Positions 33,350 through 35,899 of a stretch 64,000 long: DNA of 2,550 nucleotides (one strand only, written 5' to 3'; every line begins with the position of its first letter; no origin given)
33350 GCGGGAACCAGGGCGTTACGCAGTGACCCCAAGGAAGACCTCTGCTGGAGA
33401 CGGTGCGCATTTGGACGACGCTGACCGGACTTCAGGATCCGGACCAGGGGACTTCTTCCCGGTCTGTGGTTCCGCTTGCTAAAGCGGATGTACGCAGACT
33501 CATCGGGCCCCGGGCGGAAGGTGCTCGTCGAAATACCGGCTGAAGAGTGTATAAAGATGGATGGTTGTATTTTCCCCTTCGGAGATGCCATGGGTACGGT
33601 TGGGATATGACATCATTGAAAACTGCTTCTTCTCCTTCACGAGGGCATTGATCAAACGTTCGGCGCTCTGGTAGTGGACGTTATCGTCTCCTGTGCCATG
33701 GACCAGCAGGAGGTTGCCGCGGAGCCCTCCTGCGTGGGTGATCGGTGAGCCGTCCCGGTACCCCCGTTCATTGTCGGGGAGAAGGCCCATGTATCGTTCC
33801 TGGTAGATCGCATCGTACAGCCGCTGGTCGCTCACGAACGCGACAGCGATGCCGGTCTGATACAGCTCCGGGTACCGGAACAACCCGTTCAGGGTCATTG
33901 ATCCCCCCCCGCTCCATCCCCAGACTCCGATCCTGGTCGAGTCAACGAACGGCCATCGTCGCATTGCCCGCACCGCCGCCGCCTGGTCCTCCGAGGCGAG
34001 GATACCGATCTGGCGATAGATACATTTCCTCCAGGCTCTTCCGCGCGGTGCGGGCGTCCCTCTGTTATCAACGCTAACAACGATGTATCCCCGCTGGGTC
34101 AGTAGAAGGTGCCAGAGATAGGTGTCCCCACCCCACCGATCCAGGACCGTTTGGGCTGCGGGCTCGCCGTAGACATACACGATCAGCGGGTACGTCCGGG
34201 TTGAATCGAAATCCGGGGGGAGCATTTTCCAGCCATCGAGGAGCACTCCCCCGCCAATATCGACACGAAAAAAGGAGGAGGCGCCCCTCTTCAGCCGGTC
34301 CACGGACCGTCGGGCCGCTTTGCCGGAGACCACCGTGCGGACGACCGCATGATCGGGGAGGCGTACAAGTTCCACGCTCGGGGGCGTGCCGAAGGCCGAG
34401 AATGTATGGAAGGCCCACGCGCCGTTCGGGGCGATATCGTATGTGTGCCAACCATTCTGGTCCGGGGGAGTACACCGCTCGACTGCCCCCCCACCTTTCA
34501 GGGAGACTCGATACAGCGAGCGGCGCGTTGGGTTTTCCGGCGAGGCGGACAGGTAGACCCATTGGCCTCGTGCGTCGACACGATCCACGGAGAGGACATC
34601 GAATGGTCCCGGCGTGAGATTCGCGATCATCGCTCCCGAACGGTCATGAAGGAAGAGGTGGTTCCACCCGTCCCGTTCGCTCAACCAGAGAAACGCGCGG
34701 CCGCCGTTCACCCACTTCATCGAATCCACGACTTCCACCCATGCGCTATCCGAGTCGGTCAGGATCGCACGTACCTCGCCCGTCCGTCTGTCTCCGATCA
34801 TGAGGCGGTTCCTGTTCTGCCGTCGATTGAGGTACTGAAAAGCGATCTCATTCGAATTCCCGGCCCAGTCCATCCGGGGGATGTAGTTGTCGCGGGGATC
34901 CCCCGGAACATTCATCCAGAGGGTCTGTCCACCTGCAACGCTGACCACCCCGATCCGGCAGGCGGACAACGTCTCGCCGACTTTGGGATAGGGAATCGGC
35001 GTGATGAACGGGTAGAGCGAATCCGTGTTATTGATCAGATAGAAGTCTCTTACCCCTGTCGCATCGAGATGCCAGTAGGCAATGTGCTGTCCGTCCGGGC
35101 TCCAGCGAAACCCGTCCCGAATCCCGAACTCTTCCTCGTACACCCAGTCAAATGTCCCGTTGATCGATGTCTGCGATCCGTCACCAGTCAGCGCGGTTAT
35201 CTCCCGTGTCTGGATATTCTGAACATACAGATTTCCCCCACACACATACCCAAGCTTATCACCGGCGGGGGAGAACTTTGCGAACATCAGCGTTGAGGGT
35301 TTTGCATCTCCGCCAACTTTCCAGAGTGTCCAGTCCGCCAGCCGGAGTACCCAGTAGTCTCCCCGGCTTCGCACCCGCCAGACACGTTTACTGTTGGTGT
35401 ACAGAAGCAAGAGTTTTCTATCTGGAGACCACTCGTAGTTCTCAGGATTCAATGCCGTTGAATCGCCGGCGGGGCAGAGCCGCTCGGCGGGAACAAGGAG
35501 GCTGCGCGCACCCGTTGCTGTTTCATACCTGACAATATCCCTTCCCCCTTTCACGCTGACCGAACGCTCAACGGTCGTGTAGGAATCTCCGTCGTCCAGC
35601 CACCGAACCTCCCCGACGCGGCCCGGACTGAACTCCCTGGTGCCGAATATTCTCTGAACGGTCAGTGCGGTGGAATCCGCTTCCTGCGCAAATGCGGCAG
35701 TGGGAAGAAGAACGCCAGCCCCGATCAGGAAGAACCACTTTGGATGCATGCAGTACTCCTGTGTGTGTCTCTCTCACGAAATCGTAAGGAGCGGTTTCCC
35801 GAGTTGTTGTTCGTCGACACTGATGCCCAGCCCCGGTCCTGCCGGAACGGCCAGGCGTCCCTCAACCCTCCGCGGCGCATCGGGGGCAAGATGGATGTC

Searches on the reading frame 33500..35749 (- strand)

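Call 24: search_protein_families(library=pfam, proteins=[window:33500-35749:-], max_evalue=0.001)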
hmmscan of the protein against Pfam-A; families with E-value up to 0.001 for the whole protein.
window:33500-35749:- (749 aa): 3 families
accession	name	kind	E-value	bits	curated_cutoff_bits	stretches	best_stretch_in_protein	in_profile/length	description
PF00930.27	DPPIV_N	-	7.9e-88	295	22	1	108-457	1-354/354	Dipeptidyl peptidase IV (DPP IV) N-terminal region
PF00326.27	Peptidase_S9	-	6.9e-44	150.3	22.6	1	549-744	9-210/213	Prolyl oligopeptidase family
PF01738.24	DLH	-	2.9e-05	24.2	21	1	567-725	60-191/217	Dienelactone hydrolase family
